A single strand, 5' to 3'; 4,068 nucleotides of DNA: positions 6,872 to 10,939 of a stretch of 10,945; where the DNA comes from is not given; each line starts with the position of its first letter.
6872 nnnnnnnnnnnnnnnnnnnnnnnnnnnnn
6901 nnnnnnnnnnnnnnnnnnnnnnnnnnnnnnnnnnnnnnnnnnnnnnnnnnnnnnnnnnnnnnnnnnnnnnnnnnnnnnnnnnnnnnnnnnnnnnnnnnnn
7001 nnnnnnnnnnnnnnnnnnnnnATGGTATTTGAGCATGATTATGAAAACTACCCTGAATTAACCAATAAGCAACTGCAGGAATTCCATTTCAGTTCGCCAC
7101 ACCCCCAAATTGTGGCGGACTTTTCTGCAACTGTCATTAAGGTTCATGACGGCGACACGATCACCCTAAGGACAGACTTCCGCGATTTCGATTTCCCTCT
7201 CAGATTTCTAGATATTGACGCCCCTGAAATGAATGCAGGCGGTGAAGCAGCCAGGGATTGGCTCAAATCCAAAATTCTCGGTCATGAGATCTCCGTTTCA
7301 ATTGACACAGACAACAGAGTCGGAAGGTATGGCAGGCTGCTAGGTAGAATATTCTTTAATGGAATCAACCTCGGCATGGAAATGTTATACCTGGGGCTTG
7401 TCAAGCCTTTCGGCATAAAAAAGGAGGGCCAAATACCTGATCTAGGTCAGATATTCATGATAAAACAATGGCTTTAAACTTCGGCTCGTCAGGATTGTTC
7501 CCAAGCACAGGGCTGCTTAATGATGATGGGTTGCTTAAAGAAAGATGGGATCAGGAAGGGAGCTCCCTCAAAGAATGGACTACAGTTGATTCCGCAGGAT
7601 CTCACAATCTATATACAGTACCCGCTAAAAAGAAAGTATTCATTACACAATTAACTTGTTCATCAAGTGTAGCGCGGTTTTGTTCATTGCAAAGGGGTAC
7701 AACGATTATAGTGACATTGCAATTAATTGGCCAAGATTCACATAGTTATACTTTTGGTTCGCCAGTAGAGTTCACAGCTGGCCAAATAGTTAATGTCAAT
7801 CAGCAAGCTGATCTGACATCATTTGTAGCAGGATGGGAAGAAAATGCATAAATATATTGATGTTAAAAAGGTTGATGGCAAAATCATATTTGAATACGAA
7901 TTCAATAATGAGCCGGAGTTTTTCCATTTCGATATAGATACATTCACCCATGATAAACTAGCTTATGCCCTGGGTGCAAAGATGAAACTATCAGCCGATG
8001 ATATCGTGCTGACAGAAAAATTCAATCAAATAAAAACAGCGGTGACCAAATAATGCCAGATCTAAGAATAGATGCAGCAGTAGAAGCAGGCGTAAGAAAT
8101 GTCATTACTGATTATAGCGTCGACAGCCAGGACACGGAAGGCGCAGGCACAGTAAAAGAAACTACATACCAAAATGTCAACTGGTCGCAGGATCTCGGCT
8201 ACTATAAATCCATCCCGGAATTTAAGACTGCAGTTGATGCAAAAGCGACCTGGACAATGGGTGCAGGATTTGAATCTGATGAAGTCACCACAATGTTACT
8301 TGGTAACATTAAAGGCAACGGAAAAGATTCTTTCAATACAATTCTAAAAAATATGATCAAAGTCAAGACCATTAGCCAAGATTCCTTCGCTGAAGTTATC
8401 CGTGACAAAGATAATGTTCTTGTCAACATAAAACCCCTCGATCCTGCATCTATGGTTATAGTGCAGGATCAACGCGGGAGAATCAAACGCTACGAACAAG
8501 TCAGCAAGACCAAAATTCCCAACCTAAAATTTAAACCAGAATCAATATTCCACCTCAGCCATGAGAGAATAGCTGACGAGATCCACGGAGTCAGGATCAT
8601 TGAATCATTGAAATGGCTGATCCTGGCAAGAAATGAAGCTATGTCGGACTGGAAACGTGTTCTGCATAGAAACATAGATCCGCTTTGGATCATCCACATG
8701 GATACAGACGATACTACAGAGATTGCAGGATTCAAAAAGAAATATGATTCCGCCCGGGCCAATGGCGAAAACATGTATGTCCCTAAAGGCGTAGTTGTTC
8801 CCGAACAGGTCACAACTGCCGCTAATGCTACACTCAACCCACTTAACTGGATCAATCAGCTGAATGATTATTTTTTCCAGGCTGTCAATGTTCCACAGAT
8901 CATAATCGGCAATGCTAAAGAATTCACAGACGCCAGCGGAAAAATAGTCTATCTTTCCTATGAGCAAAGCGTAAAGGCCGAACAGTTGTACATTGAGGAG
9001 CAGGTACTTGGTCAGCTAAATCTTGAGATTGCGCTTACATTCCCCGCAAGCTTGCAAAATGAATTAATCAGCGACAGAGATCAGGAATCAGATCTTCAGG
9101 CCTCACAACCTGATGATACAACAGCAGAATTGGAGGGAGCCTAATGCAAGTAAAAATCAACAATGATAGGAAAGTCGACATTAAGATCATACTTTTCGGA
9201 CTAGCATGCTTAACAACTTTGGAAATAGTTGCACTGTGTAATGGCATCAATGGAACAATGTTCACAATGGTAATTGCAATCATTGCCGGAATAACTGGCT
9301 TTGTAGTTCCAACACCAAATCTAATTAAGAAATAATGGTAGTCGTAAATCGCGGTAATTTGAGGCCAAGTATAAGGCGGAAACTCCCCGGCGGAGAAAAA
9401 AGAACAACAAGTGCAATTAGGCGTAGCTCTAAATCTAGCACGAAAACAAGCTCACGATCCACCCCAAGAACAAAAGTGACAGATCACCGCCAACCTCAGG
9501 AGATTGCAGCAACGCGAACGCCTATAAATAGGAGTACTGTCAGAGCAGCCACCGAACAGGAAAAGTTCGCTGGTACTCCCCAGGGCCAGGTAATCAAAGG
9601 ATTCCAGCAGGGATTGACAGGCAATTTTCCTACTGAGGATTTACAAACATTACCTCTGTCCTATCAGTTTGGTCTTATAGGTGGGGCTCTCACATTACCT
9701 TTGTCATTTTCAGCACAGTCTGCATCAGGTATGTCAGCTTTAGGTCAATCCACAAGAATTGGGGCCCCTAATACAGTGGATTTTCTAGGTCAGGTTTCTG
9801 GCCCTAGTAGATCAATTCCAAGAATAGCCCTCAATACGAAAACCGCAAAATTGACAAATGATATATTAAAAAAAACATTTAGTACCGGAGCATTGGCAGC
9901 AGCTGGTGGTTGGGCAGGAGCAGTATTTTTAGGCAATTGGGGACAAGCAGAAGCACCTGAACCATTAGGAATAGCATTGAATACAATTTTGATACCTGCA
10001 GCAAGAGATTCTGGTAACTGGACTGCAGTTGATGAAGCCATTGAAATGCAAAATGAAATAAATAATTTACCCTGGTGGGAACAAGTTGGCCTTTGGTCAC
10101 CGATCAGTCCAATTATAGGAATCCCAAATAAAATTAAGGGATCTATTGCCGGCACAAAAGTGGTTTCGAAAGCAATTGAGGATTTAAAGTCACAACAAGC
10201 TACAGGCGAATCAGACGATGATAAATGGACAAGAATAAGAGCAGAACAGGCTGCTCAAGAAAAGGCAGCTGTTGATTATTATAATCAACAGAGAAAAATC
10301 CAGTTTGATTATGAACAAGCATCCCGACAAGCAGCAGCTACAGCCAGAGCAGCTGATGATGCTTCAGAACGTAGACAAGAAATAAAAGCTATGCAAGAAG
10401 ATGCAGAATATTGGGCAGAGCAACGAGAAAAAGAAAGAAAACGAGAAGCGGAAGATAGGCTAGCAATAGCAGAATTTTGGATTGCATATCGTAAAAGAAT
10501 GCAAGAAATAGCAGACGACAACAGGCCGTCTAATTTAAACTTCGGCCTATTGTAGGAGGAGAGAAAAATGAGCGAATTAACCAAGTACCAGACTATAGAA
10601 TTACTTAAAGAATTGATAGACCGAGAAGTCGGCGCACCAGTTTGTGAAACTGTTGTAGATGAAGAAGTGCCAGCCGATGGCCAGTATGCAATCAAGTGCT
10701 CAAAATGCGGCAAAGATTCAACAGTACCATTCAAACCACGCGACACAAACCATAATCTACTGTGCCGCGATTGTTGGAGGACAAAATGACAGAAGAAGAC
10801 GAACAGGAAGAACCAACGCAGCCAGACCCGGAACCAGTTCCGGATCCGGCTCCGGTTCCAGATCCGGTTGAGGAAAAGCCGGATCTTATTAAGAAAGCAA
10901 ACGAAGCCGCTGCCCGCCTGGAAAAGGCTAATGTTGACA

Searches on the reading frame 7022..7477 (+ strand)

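Call 10: search_protein_families(library=phrogs, proteins=[window:7022-7477:+], max_evalue=0.01)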
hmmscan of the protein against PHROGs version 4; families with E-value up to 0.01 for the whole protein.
window:7022-7477:+ (151 aa): 3 families
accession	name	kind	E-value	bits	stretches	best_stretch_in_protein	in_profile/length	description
phrog_452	-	DNA, RNA and nucleotide metabolism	6.1e-15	56.5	1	32-127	67-174/201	endonuclease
phrog_20876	-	DNA, RNA and nucleotide metabolism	2.2e-08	34.4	1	35-119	167-249/395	nuclease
phrog_8809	-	unknown function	2.5e-07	29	1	33-133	1098-1207/2317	-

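Call 29: search_protein_families(library=pfam, proteins=[window:7022-7477:+], max_evalue=5)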
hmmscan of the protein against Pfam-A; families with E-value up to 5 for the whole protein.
window:7022-7477:+ (151 aa): 1 family
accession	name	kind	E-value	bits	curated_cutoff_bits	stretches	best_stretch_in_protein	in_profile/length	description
PF00565.23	SNase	-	2.5e-07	31.5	21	1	60-128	2-75/107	Staphylococcal nuclease homologue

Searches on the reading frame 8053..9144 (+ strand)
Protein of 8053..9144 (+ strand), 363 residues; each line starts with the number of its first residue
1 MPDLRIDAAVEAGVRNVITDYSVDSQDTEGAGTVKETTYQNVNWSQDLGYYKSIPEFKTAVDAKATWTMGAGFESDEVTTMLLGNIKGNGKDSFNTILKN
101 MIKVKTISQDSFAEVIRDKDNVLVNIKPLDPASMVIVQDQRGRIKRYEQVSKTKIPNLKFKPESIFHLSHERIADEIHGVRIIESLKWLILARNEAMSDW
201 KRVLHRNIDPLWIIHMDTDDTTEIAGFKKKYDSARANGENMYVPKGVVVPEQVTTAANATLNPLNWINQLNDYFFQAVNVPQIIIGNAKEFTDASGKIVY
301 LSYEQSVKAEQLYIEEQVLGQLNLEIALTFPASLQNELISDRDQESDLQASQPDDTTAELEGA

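Call 10: search_protein_families(library=phrogs, proteins=[window:8053-9144:+], max_evalue=0.01)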
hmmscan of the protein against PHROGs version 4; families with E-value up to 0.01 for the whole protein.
window:8053-9144:+ (363 aa): 3 families
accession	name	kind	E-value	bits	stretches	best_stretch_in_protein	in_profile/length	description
phrog_9232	-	head and packaging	8.3e-14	52.3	1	95-326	127-370/502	portal protein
phrog_12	-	head and packaging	3.8e-09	37.1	1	87-244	133-290/646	portal protein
phrog_2662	-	head and packaging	9.8e-06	25.4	1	107-233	131-261/717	portal protein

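Call 11: search_protein_families(library=pfam, proteins=[window:8053-9144:+], max_evalue=0.01)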
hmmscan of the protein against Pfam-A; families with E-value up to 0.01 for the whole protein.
window:8053-9144:+ (363 aa): 2 families
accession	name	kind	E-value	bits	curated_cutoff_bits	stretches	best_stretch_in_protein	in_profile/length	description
PF04860.17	Phage_portal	-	2.6e-08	33.9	39.1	1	88-289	45-242/321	Phage portal protein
PF06074.18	Portal_Mu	-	8.6e-06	25.7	23.9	1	58-231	21-191/336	Portal protein of Mu bacteriophage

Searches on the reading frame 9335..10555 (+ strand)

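Call 10: search_protein_families(library=phrogs, proteins=[window:9335-10555:+], max_evalue=0.01)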
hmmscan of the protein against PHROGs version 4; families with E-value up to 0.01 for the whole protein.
window:9335-10555:+ (406 aa): 0 families

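Call 11: search_protein_families(library=pfam, proteins=[window:9335-10555:+], max_evalue=0.01)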
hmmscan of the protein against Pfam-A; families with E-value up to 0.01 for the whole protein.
window:9335-10555:+ (406 aa): 0 families

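Call 29: search_protein_families(library=pfam, proteins=[window:9335-10555:+], max_evalue=5)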
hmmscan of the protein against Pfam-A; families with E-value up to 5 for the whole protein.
window:9335-10555:+ (406 aa): 1 family
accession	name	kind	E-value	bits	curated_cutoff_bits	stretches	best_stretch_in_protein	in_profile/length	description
PF02862.22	DDHD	-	3.9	8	28.3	1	278-373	107-207/258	DDHD domain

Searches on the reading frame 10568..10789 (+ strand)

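Call 29: search_protein_families(library=pfam, proteins=[window:10568-10789:+], max_evalue=5)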
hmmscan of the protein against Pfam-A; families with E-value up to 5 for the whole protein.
window:10568-10789:+ (73 aa): 6 families
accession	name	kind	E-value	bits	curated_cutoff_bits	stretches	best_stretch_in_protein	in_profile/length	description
PF23477.1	zf_Tbcl_2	-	8.9e-10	38.6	27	1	40-72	4-35/37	Probable treble clef zinc finger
PF24734.1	DUF7685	-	0.0064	16.8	27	1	43-69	1-31/43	Domain of unknown function (DUF7685)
PF14599.11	zinc_ribbon_6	-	0.046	14.1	27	1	35-56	20-44/59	Zinc-ribbon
PF13717.11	Zn_ribbon_4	-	0.072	13.5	30.3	1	29-49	14-33/36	zinc-ribbon domain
PF09723.15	Zn_ribbon_8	-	0.26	11.8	34.4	1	40-69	4-32/41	Zinc ribbon domain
PF22082.2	TtuA_LIM_N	-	4.6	7.9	27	1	43-50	1-8/26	2-thiouridine synthetase TtuA, N-terminal LIM domain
